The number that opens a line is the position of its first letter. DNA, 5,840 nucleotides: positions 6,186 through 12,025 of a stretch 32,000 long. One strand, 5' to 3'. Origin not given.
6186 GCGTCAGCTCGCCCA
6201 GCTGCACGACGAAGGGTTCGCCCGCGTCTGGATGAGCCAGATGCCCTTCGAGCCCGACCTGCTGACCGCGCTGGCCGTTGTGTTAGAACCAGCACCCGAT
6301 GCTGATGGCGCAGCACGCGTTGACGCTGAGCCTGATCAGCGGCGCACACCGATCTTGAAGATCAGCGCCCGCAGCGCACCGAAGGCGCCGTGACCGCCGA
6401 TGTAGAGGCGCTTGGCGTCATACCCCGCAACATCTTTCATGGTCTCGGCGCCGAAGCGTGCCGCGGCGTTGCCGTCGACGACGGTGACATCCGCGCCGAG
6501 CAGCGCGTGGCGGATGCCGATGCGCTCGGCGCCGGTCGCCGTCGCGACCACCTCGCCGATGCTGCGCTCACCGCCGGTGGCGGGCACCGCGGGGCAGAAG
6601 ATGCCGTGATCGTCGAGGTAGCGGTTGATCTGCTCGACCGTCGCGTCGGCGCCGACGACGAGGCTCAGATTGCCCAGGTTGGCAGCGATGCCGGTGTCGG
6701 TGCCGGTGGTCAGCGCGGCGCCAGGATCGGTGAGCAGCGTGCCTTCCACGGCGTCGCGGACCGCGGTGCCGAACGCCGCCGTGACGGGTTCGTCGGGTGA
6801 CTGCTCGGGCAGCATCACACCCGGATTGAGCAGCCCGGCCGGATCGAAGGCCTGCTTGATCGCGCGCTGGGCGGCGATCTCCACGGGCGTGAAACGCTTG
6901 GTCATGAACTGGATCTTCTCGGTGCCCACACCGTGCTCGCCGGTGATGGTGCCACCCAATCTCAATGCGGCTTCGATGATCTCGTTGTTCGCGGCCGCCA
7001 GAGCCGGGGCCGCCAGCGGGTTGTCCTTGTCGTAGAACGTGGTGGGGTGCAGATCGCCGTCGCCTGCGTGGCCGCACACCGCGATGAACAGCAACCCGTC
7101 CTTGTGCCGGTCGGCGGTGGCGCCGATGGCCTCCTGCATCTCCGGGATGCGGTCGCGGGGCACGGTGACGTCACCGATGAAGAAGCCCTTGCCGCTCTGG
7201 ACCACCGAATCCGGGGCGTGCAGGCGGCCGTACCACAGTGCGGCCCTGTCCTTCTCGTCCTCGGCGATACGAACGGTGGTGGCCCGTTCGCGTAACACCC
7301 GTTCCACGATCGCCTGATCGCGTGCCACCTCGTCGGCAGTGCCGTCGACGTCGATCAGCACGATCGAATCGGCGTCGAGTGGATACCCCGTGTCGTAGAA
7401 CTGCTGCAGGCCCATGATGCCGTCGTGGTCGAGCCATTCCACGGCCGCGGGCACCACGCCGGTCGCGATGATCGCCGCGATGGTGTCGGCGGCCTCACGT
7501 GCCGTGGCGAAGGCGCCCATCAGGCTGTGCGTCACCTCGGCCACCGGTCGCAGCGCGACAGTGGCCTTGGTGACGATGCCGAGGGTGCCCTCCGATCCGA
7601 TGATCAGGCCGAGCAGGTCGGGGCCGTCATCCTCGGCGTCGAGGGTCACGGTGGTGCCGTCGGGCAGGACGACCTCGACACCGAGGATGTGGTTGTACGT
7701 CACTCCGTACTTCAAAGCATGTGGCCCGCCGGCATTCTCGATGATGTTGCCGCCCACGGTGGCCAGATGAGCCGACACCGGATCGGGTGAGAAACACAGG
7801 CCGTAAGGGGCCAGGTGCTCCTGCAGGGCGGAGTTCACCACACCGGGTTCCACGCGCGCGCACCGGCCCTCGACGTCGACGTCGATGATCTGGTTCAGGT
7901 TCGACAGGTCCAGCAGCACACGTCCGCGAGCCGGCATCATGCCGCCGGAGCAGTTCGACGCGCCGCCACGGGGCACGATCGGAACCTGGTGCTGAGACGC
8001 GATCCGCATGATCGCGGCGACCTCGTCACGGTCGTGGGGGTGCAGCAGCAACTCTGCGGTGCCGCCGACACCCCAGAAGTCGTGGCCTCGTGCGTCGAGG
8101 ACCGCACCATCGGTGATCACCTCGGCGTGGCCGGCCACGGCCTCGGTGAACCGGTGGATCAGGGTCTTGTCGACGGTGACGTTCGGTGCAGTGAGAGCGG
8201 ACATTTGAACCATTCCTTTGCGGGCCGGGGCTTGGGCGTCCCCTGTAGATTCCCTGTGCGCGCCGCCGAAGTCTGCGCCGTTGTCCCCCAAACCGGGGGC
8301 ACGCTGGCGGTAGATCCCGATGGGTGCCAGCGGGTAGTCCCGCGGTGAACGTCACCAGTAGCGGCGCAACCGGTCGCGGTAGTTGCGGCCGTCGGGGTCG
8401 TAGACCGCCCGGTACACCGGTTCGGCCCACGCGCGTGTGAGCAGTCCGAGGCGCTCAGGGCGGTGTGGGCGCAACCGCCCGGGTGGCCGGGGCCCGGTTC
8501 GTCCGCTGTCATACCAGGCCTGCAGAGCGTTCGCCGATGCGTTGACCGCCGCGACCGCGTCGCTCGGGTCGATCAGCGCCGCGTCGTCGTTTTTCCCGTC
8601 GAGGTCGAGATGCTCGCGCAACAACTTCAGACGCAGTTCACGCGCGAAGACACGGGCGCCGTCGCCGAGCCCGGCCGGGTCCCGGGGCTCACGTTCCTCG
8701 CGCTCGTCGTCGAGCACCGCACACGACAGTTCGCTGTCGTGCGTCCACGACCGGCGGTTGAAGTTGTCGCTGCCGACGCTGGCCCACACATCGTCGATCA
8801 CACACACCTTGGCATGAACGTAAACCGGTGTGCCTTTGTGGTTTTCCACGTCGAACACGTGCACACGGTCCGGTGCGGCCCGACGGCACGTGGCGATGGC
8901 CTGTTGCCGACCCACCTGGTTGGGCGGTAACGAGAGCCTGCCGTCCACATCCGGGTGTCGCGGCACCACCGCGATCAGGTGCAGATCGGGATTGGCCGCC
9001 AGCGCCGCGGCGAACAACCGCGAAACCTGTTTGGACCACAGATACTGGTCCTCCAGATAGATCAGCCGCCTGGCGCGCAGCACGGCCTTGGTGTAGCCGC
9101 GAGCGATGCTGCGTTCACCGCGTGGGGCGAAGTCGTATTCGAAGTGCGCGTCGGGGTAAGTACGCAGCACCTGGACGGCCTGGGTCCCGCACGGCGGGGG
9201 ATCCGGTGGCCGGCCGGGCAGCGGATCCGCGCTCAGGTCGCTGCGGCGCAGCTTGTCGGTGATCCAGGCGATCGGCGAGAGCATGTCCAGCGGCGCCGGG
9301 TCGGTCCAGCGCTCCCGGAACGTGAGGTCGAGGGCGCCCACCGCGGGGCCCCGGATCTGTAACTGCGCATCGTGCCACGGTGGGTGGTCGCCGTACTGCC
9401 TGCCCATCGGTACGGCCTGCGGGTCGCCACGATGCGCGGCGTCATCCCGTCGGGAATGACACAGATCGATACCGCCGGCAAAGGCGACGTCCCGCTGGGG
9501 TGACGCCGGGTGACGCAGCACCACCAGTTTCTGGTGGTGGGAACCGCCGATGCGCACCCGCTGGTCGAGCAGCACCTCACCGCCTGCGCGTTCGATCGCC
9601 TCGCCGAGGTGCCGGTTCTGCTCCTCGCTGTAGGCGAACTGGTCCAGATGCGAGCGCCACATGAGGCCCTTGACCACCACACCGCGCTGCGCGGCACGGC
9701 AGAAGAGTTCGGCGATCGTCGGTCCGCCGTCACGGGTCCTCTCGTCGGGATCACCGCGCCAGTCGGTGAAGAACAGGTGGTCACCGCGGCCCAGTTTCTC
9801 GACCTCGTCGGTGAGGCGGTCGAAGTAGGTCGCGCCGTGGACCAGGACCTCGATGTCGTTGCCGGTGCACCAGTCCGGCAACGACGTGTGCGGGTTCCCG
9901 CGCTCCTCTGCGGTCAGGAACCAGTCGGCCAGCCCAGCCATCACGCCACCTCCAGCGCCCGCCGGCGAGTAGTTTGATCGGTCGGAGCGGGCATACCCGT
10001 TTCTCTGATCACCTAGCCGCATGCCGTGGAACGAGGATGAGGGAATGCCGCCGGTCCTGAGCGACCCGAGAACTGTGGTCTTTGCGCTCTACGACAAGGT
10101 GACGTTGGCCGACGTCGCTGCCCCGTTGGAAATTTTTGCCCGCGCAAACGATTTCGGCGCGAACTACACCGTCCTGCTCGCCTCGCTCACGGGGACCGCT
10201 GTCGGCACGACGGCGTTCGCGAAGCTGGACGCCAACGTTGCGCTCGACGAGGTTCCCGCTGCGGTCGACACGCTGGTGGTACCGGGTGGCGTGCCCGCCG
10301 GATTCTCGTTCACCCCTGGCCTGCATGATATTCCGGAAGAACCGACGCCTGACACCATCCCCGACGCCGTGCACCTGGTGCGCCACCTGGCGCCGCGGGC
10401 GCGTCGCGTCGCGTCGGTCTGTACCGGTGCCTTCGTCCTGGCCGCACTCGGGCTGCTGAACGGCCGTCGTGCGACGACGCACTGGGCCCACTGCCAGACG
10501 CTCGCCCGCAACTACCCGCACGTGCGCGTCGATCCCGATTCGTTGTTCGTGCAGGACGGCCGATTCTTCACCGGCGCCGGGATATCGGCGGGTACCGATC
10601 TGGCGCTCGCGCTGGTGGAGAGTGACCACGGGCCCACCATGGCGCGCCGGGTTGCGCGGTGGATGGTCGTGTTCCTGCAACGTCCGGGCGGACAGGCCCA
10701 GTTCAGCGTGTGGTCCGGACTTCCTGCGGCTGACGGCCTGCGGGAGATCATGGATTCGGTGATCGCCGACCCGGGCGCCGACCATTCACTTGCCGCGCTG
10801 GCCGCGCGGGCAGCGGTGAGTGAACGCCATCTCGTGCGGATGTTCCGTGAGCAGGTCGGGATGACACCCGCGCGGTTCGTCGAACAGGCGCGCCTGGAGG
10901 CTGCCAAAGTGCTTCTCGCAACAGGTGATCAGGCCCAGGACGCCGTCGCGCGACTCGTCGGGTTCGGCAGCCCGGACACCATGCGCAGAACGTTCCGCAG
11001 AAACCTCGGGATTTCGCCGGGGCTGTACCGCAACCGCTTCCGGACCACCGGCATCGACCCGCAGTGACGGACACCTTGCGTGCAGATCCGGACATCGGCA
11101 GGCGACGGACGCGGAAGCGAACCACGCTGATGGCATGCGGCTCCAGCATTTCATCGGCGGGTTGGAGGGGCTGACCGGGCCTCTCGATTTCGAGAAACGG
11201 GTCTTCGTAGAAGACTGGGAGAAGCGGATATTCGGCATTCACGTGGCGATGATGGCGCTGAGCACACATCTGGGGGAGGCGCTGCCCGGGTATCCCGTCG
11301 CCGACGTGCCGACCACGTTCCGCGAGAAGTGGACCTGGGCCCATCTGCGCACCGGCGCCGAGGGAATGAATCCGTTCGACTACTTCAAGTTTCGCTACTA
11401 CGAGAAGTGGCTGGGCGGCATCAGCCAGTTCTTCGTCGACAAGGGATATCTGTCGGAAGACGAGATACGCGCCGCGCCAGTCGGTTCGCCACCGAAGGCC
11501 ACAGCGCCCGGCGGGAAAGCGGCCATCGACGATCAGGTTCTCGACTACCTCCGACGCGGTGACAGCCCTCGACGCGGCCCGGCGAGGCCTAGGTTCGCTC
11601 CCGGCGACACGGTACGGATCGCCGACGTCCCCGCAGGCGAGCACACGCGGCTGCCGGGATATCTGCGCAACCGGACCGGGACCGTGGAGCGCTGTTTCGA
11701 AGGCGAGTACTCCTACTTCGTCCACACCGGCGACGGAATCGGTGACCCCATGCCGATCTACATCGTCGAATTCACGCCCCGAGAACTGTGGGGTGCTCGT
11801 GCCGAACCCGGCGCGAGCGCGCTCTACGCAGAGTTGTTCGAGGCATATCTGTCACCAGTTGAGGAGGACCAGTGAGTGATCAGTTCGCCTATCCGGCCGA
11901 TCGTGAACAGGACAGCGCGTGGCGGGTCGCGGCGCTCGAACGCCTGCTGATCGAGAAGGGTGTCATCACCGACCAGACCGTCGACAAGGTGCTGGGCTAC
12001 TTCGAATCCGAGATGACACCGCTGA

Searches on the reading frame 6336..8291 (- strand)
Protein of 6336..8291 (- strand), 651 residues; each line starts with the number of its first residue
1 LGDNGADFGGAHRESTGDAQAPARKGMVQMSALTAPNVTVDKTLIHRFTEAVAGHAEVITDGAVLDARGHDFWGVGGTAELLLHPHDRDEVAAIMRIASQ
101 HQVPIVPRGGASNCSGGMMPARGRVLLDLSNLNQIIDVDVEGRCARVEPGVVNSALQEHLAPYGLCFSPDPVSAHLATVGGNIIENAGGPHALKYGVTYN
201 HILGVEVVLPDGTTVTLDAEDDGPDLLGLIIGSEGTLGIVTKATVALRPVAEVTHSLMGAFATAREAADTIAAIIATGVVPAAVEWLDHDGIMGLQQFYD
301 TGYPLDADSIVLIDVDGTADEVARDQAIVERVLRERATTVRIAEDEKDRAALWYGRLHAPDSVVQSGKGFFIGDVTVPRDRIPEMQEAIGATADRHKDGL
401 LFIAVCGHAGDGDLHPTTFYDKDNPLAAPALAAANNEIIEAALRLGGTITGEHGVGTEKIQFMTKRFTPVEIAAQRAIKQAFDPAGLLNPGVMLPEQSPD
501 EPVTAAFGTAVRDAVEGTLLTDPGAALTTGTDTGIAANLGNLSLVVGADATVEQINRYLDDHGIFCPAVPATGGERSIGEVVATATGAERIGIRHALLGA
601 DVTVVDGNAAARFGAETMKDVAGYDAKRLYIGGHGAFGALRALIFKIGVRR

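Call 37: search_protein_families(library=pfam, proteins=[window:6336-8291:-], max_evalue=0.001)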
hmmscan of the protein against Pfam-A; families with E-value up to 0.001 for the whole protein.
window:6336-8291:- (651 aa): 2 families
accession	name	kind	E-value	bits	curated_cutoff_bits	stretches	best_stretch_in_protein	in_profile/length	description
PF02913.24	FAD-oxidase_C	-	5.2e-54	184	21.2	1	252-491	3-246/248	FAD linked oxidases, C-terminal domain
PF01565.28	FAD_binding_4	-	2.3e-45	154.2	26.4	1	81-217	3-138/139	FAD binding domain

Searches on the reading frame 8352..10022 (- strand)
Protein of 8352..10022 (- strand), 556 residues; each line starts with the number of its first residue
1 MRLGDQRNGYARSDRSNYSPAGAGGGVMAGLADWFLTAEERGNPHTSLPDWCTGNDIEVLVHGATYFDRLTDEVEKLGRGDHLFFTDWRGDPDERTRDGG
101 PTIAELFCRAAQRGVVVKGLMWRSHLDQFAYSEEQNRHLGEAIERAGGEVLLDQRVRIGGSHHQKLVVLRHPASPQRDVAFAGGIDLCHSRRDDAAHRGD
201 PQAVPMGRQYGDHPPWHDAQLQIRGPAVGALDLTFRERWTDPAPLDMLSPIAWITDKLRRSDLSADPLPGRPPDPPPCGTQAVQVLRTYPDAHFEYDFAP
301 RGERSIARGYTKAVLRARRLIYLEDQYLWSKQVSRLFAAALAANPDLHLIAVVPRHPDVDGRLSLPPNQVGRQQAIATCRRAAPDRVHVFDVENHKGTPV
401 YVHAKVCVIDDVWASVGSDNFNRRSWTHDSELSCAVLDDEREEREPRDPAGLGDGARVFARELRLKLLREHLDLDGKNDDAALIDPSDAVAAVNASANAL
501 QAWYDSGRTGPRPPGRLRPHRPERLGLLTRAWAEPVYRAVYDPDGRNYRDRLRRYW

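Call 37: search_protein_families(library=pfam, proteins=[window:8352-10022:-], max_evalue=0.001)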
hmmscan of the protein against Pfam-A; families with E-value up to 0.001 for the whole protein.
window:8352-10022:- (556 aa): 2 families
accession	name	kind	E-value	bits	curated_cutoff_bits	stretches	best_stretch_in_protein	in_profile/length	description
PF13091.12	PLDc_2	-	2.7e-11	43.9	27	1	398-439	77-118/132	PLD-like domain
PF00614.28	PLDc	-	0.0005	20.4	21.9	0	402-425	5-28/28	Phospholipase D Active site motif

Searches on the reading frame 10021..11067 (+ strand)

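Call 37: search_protein_families(library=pfam, proteins=[window:10021-11067:+], max_evalue=0.001)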
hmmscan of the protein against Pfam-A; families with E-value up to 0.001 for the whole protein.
window:10021-11067:+ (348 aa): 3 families
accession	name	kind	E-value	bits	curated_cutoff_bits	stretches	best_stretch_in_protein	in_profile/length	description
PF12833.13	HTH_18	-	7.5e-22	77.9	33.6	1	260-339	1-80/80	Helix-turn-helix domain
PF01965.30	DJ-1_PfpI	-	1.3e-20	74.3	26.6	1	18-200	2-164/165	DJ-1/PfpI family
PF00165.29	HTH_AraC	-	3.5e-12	46.6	26.6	1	308-338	13-42/42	Bacterial regulatory helix-turn-helix proteins, AraC family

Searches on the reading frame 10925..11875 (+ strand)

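Call 37: search_protein_families(library=pfam, proteins=[window:10925-11875:+], max_evalue=0.001)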
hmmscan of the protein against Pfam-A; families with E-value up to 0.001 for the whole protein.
window:10925-11875:+ (316 aa): 2 families
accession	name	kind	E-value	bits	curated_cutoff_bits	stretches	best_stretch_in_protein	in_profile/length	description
PF21006.2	NHase_beta_N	-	3e-33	114.7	21.5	1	71-191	1-101/115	Nitrile hydratase beta subunit, N-terminal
PF02211.21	NHase_beta_C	-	5.3e-32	110.6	27.7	1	216-310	4-97/98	Nitrile hydratase beta subunit, C-terminal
